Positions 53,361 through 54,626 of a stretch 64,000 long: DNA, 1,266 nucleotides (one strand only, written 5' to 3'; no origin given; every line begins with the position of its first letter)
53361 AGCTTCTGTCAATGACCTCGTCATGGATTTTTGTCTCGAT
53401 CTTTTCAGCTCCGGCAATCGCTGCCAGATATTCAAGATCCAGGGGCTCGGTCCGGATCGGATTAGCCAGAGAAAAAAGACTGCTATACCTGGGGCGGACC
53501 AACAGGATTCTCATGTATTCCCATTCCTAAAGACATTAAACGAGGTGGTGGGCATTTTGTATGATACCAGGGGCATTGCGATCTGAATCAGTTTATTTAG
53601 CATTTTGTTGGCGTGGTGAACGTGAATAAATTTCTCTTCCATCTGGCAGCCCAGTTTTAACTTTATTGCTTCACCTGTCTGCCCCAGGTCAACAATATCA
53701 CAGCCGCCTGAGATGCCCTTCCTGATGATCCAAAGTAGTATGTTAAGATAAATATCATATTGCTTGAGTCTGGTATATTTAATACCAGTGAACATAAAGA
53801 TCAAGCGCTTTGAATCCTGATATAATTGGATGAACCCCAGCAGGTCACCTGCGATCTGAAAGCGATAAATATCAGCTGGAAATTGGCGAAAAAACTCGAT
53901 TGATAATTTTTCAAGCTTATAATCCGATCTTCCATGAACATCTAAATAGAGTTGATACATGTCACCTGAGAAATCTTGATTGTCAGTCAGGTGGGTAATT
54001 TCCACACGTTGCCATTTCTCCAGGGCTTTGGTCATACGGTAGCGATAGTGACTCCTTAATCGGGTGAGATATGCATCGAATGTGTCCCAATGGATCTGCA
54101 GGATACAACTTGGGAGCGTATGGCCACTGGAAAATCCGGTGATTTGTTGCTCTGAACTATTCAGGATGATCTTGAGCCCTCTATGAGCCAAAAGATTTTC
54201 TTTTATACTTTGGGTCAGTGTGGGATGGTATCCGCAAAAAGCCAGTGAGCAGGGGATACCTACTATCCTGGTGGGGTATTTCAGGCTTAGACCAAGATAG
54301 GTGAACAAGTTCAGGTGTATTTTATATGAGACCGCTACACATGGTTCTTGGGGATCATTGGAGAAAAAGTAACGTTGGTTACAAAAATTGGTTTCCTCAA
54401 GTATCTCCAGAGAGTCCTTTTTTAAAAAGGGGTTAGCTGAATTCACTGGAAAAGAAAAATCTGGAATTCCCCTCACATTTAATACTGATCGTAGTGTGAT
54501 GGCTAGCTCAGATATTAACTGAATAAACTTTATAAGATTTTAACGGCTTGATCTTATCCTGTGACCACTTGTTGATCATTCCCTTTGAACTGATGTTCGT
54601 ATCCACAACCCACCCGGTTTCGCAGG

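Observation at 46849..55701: Operon with four paralogous B12-binding radical SAM enzymes, a SAM methyltransferase and two GNAT/Fem-like acyltransferases: a candidate novel biosynthetic or modification cluster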

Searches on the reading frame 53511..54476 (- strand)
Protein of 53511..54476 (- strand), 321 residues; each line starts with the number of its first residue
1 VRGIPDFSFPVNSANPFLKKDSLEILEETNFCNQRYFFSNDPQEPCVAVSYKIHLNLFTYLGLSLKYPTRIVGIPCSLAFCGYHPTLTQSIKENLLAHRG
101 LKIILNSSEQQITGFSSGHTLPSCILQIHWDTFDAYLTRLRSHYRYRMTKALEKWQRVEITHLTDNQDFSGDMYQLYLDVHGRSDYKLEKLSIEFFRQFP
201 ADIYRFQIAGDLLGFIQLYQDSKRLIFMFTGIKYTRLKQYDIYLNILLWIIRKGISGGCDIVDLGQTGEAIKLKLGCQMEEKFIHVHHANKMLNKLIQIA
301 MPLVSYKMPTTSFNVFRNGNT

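Call 4: search_protein_families(library=pfam, proteins=[window:53511-54476:-], max_evalue=0.01)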
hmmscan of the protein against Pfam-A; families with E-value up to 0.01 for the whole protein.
window:53511-54476:- (321 aa): 1 family
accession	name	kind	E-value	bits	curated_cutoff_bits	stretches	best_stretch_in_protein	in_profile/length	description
PF13480.13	Acetyltransf_6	-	0.00013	22.6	22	1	142-269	5-139/143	Acetyltransferase (GNAT) domain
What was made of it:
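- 53511..54476 (-): Fem-fold double-GNAT transferase, 321 aa. Candidate aminoacyl-tRNA-dependent aminoacyl transferase. PF13480 22.6 bits (call 4).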

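Call 5: search_protein_families(library=ncbifam, proteins=[window:53511-54476:-], max_evalue=0.01)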
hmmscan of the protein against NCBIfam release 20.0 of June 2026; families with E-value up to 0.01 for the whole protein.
window:53511-54476:- (321 aa): 0 families

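Call 29: find_homologous_proteins(query=window:53511-54476:-, max_evalue=0.001)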
Query window:53511-54476:- (321 aa): 25 proteins with E <= 0.001 among 735 candidates.
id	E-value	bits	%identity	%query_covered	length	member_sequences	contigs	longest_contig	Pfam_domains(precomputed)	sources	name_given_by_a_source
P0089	2.2e-219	745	100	100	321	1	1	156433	-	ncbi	-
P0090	6.2e-80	287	43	98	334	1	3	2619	PF13480.14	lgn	-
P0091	5.3e-78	281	44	98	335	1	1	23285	PF13480.14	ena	-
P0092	1.6e-76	276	44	94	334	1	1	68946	-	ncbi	-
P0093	2.2e-76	275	42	98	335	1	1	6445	-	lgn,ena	-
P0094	4.7e-76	274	42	95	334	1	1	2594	PF13480.14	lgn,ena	-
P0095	2.1e-75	272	42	98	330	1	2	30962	PF13480.14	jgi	-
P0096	7.1e-74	267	42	98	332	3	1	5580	PF13480.14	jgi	-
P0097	1.4e-72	263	43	93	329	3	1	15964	PF13480.14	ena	-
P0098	5.6e-70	254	40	98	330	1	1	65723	PF13480.14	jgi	jgi:hypothetical protein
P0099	1.6e-69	253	41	95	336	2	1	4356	PF13480.14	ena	-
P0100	2.1e-69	252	41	98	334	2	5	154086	-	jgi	jgi:hypothetical protein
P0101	1.1e-68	250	39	95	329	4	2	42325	PF13480.14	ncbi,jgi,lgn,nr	ncbi:MAG: GNAT family N-acetyltransferase [Kiritimatiellia bacterium]|jgi:hypothetical protein|nr:GN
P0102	1.2e-68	250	40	94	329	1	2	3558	PF13480.14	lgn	-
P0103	6.3e-68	248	42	93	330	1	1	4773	PF13480.14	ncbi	-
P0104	1.2e-66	243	40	98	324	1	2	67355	PF13480.14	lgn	-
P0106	7.1e-60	221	39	94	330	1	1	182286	PF13480.14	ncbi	-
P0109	5.9e-55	205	35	96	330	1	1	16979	PF13480.14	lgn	-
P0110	8.0e-51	191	36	93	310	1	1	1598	PF13480.14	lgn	-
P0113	5.2e-43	166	33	92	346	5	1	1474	PF13480.14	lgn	-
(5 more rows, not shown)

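Call 32: search_solved_structures(query=A2, max_evalue=1)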
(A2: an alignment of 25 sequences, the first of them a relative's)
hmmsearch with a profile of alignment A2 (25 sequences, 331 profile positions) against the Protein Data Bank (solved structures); distinct sequences matched with E-value up to 1: 0.
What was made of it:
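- On FemABX-type aminoacyl-tRNA-dependent transferases: No PDB sequence hit with the profile (call 32).
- The Fem-like protein reaches only the margin of PF13480 and hits no PDB sequence (call 32).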

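Call 44: predict_structure(alignment_id=A2)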
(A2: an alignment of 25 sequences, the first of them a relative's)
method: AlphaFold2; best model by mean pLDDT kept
length: 321 residues; sequences in the alignment: 25
mean_pLDDT: 92.2   pTM: 0.91
mean pLDDT of the five models: 92.2, 92.2, 90.1, 89.6, 89.1
residues with pLDDT >= 90: 247; 70-90: 61; 50-70: 11; < 50: 2
segments of 3 or more residues with pLDDT < 50: none
pLDDT, mean of each block of 10 residues (from residue 1): 68 80 90 85 83 89 89 91 88 92 95 96 97 98 98 98 98 98 87 96 98 98 96 97 99 98 96 97 96 95 92 81 41
secondary structure, 60 per line:
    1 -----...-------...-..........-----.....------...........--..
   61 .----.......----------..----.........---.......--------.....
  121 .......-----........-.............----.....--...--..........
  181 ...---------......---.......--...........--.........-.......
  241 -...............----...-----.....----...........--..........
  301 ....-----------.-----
elements in order: H20-29 E35-39 E46-56 E66-72 H89-97 E101-107 E116-127 H133-139 H142-154 E159-163 H171-183 H193-198 E202-208 E211-221 E224-232 H234-240 H242-256 E261-263 H269-273 E278-288 H291-304
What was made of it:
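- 53511..54476 (-): AF2 pLDDT 92.2 (call 44).
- On FemABX-type aminoacyl-tRNA-dependent transferases: AF2 model with pLDDT 92.2 (call 44).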

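Call 47: fold_search(model_id=the predicted structure, library=pdb)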
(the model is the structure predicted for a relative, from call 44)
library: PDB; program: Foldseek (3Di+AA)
matches with E <= 10: 678; with E <= 0.001: 97
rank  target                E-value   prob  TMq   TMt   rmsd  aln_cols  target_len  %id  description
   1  9wqx                  5.8e-10  1.00  0.60  0.66   4.6       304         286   13  aminoacyl-tRNA-dependent peptide synthase, Sbb17, complexed with streptothrisamine (released 2026-04-01)
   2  9wqw                  2.4e-09  1.00  0.59  0.65   4.8       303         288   12  aminoacyl-tRNA-dependent peptide synthase, Sbb17 (released 2026-04-01)
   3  7z6a_A                3.8e-09  1.00  0.51  0.50   5.7       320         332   11  CRYSTAL STRUCTURE OF WEISSELLA VIRIDESCENS FEMXVV NON-RIBOSOMAL AMINO ACID TRANSFERASE IN COMPLEX WITH A PEPTIDYL-XNA  (released 2022-10-26)
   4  9goe_A                5.1e-09  1.00  0.55  0.25   7.3       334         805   10  Cryo-EM structure of the multiple peptide resistance factor (MprF) from Pseudomonas aeruginosa bound to a synthetic na (released 2025-03-12)
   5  1xf8                  5.4e-09  1.00  0.54  0.52   6.2       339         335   10  Crystal Structure of Weissella viridescens FemX (Y254F) Mutant (released 2005-05-31)
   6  9wqy                  6.1e-09  1.00  0.62  0.68   4.5       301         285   12  aminoacyl-tRNA-dependent peptide synthase, Sba18, complexed with streptothrisamine (released 2026-04-01)
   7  1xe4                  8.2e-09  1.00  0.53  0.51   6.3       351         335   10  Crystal Structure of Weissella viridescens FemX (K36M) Mutant (released 2005-05-31)
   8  4ii9_A                8.7e-09  1.00  0.54  0.52   5.8       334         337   11  Crystal structure of Weissella viridescens FemXVv non-ribosomal amino acid transferase in complex with a peptidyl-RNA  (released 2013-07-03)
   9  6lv0_A                9.2e-09  1.00  0.50  0.50   8.1       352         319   11  Crystal structure of the soluble domain of the multiple peptide resistance factor (MprF) from Rhizobium tropici (released 2021-02-03)
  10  7duw_A                1.1e-08  1.00  0.50  0.23   8.3       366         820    9  Cryo-EM structure of the multiple peptide resistance factor (MprF) loaded with two lysyl-phosphatidylglycerol molecule (released 2021-04-21)
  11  4v36_A                1.5e-08  1.00  0.51  0.51   7.7       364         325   11  The structure of L-PGS from Bacillus licheniformis (released 2015-08-19)
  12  1ne9                  1.7e-08  1.00  0.52  0.50   6.5       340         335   10  Crystal Structure of Weissella viridescens FemX at 1.7 Ang Resolution (released 2004-02-10)
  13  7z5y_A                2.4e-08  1.00  0.56  0.54   5.4       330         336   11  CRYSTAL STRUCTURE OF WEISSELLA VIRIDESCENS FEMXVV NON-RIBOSOMAL AMINO ACID TRANSFERASE IN COMPLEX WITH A PEPTIDYL-XNA  (released 2022-10-26)
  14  4v35                  2.4e-08  1.00  0.52  0.52   7.7       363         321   10  The Structure of A-PGS from Pseudomonas aeruginosa (released 2015-08-19)
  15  5vrv_F                2.4e-08  1.00  0.46  0.47   7.5       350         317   10  2.05 Angstrom Resolution Crystal Structure of C-terminal Domain (DUF2156) of Putative Lysylphosphatidylglycerol Synthe (released 2017-05-24)
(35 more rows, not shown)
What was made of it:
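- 53511..54476 (-): The top PDB folds are all aminoacyl-tRNA-dependent enzymes: Sbb17/Sba18 (9wqx, 9wqy; TM 0.60-0.62), FemX and MprF (call 47).
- On FemABX-type aminoacyl-tRNA-dependent transferases: Foldseek probability 1.00 to Sbb17, Sba18, FemX and MprF, with TM 0.5-0.62 (call 47).
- Closest known: Fem-fold aminoacyl-tRNA transferases of natural-product pathways: Orf11/Sbb17/Sba18. Same: Sbb17 and Sba18 are the best folds for the 321-aa protein (call 47).
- Closest known: MprF / aminoacyl-phosphatidylglycerol synthases. Same: They appear among the best folds (call 47).
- Fem-like protein (calls 44, 47). MprF is among the best folds for the Fem-like protein (call 47). FemX is among the best folds (call 47).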

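Call 67: search_protein_representatives(alignment_id=A2)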
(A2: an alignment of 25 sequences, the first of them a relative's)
Query: 25 sequences, 331 profile positions. Proteins with E-value up to 0.001 (for the whole library): 3557; up to 1e-10: 2317; up to 1e-30: 349. The best 150 are listed.
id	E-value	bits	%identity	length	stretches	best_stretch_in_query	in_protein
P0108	5.7e-134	462.8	-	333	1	5-330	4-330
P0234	2.5e-131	454.1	-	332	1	4-329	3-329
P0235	1.7e-127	441.5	-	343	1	4-329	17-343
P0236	2.7e-125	434.3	-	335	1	4-329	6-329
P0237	1.6e-122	425.2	-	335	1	8-330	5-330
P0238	2.1e-121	421.5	-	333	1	6-329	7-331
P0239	6.1e-120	416.7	-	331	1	5-330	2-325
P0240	3.8e-119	414.1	-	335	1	5-329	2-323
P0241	5.4e-117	407.0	-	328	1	3-329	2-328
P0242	2.9e-114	398.0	-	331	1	4-330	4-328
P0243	1.3e-113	395.9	-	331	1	3-329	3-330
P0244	1.4e-113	395.8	-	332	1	10-329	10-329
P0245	9.2e-113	393.1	-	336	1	4-330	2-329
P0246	2.6e-112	391.7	-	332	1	4-329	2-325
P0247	3.3e-110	384.7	-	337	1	2-329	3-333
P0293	1.4e-81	290.6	-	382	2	177-329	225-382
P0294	1.7e-81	290.3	-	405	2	12-221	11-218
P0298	1.0e-80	287.7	-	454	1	28-329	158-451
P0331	1.2e-73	264.6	-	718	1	8-330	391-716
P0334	1.3e-72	261.1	-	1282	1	5-330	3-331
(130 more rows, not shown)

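Call 68: search_protein_families(library=pfam, proteins=[P0331, P0334, P0298, P0294, P0293], max_evalue=0.001)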
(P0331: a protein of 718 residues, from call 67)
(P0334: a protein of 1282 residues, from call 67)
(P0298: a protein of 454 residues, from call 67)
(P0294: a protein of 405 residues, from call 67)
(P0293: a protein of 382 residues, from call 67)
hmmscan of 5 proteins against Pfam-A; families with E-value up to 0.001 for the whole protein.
P0331 (718 aa): 2 families
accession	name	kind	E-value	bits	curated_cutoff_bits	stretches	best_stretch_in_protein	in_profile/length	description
PF00583.31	Acetyltransf_1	-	8.9e-07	29.6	20.7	1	219-336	18-110/116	Acetyltransferase (GNAT) family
PF13508.13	Acetyltransf_7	-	0.00075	20.3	27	0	236-313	2-56/84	Acetyltransferase (GNAT) domain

P0334 (1282 aa): 2 families
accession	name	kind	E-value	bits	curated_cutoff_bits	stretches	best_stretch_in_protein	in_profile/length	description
PF00202.27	Aminotran_3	-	6.5e-67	226.4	30.5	1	372-842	14-401/403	Aminotransferase class-III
PF01488.26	Shikimate_DH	-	1.1e-06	29.2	24.3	0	1042-1107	12-79/138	Shikimate / quinate 5-dehydrogenase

P0298 (454 aa): 2 families
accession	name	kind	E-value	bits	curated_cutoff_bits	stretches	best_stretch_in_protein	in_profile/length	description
PF02310.24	B12-binding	-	1.4e-18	67.3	32.1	1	17-121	6-114/121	B12 binding domain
PF13480.13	Acetyltransf_6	-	5.5e-07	30.3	22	1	277-404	5-140/143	Acetyltransferase (GNAT) domain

P0294 (405 aa): 0 families

P0293 (382 aa): 0 families

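Call 69: search_protein_families(library=ncbifam, proteins=[P0334], max_evalue=0.00001)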
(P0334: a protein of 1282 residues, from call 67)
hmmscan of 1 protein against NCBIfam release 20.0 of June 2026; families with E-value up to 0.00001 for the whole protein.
P0334 (1282 aa): 69 families (the best 25 are shown)
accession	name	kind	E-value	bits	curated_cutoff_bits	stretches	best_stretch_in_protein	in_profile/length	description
NF053554.1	prodigi_MAP_PigE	equivalog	9.3e-80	269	850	4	609-776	554-729/837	prodigiosin MAP biosynthesis aminotransferase PigE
NF008570.0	PRK11522.1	equivalog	4.7e-54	183.7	612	2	516-840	156-450/464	putrescine aminotransferase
TIGR00707.1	argD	subfamily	8.4e-54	182.8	410.05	2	532-842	112-378/381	acetylornithine/succinylornithine family transaminase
NF004426.0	PRK05769.1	equivalog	1.1e-48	166.1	552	2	531-778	137-383/441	acetyl ornithine aminotransferase family protein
NF005993.0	PRK08117.1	subfamily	1.9e-48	165.1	574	2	533-778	127-371/433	aspartate aminotransferase family protein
NF002325.0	PRK01278.1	subfamily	1e-45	156.1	372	2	614-846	175-388/395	acetylornithine transaminase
TIGR00508.1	bioA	equivalog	6.2e-44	150.2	405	1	532-777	120-365/419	adenosylmethionine--8-amino-7-oxononanoate transaminase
TIGR01885.1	Orn_aminotrans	equivalog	9.2e-43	146.5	378.4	2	533-780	126-351/402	ornithine--oxo-acid transaminase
NF002874.0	PRK03244.1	equivalog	1e-42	146.4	457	2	534-843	127-391/399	acetylornithine transaminase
TIGR03372.1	putres_am_tran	equivalog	1.5e-42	146.1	658.65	1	509-834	137-432/442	putrescine aminotransferase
NF045491.1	LysJ_Sulfobales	equivalog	2.3e-41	142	700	2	611-775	164-328/386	[LysW]-aminoadipate semialdehyde/glutamate semialdehyde transaminase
NF006733.0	PRK09264.1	subfamily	4.6e-41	140.7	438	2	535-782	129-368/425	diaminobutyrate--2-oxoglutarate transaminase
TIGR00709.1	dat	subfamily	6.6e-41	140.3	401.6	2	537-832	130-421/442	diaminobutyrate--2-oxoglutarate transaminase family protein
TIGR02407.1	ectoine_ectB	equivalog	2.5e-39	135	552.2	2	535-780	125-362/412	diaminobutyrate--2-oxoglutarate transaminase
NF003468.0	PRK05093.1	subfamily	1e-38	133.1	522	1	517-834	112-389/405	acetylornithine/succinyldiaminopimelate transaminase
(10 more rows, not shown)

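Call 70: find_encoding_contigs(protein=P0334, flank=10000, max_places=3)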
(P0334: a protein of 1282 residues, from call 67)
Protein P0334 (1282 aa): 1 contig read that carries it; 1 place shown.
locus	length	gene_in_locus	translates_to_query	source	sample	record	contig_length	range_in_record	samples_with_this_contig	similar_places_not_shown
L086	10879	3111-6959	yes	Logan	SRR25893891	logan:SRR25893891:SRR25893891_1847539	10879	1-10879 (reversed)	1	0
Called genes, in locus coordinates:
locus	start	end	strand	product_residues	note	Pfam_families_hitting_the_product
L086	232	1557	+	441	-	PF04055:Radical_SAM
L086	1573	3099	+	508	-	PF02310:B12-binding, PF04055:Radical_SAM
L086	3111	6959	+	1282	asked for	PF00202:Aminotran_3, PF01488:Shikimate_DH (faint)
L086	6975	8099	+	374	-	-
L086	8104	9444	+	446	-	PF00067:p450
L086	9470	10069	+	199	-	PF00005:ABC_tran, PF13304:AAA_21 (weak)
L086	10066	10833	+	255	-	-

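Call 84: search_protein_families(library=padloc, proteins=[window:53511-54476:-], max_evalue=0.001)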
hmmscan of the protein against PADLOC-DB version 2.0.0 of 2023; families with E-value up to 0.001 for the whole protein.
window:53511-54476:- (321 aa): 0 families

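Call 85: find_encoding_contigs(protein=P0331, flank=10000, max_places=2)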
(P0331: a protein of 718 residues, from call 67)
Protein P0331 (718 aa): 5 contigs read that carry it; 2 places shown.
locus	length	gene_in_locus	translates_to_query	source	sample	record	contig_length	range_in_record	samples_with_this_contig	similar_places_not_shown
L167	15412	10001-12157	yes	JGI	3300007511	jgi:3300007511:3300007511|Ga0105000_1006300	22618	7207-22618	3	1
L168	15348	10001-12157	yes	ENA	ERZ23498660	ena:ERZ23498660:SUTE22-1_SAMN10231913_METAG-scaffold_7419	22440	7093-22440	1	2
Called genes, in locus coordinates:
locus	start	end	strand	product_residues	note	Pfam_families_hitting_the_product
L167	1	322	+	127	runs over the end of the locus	-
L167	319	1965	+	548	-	-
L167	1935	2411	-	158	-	-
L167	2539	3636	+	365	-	PF00657:Lipase_GDSL (faint), PF13472:Lipase_GDSL_2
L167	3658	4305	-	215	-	-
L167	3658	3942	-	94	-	-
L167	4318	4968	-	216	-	-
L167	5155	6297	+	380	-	PF00884:Sulfatase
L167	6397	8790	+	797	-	PF17957:Big_7 (faint), PF11617:Cu-binding_MopE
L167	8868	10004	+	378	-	PF00278:Orn_DAP_Arg_deC, PF02784:Orn_Arg_deC_N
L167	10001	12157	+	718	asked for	PF00583:Acetyltransf_1 (weak)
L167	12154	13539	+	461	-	PF02310:B12-binding, PF04055:Radical_SAM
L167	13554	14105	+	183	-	-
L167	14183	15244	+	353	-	-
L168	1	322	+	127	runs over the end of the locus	-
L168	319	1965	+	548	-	-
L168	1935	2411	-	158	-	-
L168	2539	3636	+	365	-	PF00657:Lipase_GDSL (faint), PF13472:Lipase_GDSL_2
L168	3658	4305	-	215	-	-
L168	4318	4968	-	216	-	-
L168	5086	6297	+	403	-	PF00884:Sulfatase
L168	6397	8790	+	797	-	PF17957:Big_7 (faint), PF11617:Cu-binding_MopE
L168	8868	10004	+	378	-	PF00278:Orn_DAP_Arg_deC, PF02784:Orn_Arg_deC_N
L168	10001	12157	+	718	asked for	PF00583:Acetyltransf_1 (weak)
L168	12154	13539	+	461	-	PF02310:B12-binding, PF04055:Radical_SAM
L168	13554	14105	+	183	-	-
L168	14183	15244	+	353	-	-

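Call 86: find_encoding_contigs(protein=P0298, flank=10000, max_places=2)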
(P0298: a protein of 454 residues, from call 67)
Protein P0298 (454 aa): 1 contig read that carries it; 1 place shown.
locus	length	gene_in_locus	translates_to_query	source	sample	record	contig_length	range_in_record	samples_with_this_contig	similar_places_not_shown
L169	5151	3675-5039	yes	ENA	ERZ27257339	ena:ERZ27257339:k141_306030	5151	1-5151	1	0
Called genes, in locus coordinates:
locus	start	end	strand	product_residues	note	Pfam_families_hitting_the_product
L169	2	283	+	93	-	?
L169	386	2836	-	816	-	-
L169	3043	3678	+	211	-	PF01209:Ubie_methyltran, PF13489:Methyltransf_23, PF05175:MTS, PF02390:Methyltransf_4, PF13649:Methyltransf_25, PF13847:Methyltransf_31, PF08241:Methyltransf_11, PF08242:Methyltransf_12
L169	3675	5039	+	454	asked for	PF02310:B12-binding, PF13480:Acetyltransf_6 (weak)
